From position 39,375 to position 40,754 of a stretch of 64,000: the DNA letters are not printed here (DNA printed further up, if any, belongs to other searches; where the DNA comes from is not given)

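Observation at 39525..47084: Module lies between two M42 aminopeptidase paralogs, next to a tRNA pair: likely insertion hotspot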

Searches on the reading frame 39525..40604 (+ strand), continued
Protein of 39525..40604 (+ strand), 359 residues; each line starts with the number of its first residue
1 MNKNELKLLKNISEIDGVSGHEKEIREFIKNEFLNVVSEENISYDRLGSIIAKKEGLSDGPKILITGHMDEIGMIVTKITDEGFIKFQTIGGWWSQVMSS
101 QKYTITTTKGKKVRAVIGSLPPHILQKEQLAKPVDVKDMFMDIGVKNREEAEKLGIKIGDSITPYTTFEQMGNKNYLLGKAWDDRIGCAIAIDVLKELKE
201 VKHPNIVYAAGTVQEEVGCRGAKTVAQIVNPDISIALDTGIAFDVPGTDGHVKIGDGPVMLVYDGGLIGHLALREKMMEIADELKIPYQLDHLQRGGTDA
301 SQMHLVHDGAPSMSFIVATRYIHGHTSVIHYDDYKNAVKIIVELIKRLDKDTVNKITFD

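Call 41: search_protein_families(library=pfam, proteins=[L117:11783-13072:+, L117:13219-14265:+, L117:14571-14909:+, L117:14990-16039:+, L117:16036-18687:+, L117:18822-20324:+])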
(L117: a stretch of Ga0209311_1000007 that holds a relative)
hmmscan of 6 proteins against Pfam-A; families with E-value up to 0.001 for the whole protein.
L117:11783-13072:+ (429 aa): 1 family
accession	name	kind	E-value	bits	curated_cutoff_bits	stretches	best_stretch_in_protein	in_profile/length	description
PF01553.26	Acyltransferase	-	1.4e-15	57.7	23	1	60-175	7-127/132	Acyltransferase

L117:13219-14265:+ (348 aa): 1 family
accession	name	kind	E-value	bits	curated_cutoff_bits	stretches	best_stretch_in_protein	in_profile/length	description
PF07690.21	MFS_1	-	7.1e-10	38.8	33.4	2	205-338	30-172/347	Major Facilitator Superfamily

L117:14571-14909:+ (112 aa): 0 families

L117:14990-16039:+ (349 aa): 4 families
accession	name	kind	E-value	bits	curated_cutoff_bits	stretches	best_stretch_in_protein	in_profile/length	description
PF05343.19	Peptidase_M42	-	6.6e-66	222.8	23.2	1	47-330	1-292/292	M42 glutamyl aminopeptidase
PF01546.33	Peptidase_M20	-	2e-08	34.8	24.6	1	160-336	21-205/206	Peptidase family M20/M25/M40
PF02127.20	Peptidase_M18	-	7.3e-06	25.5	24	0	137-192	198-255/432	Aminopeptidase I zinc metalloprotease (M18)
PF04389.22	Peptidase_M28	-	3.4e-05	24.1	21.3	0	170-305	30-158/193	Peptidase family M28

L117:16036-18687:+ (883 aa): 2 families
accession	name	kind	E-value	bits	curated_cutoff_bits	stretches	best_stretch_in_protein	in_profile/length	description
PF09992.14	NAGPA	-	4.7e-30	105.5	25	1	561-696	34-168/169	Phosphodiester glycosidase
PF02368.24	Big_2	-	4.5e-21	75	22.8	3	46-100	13-68/79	Bacterial Ig-like domain (group 2)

L117:18822-20324:+ (500 aa): 0 families
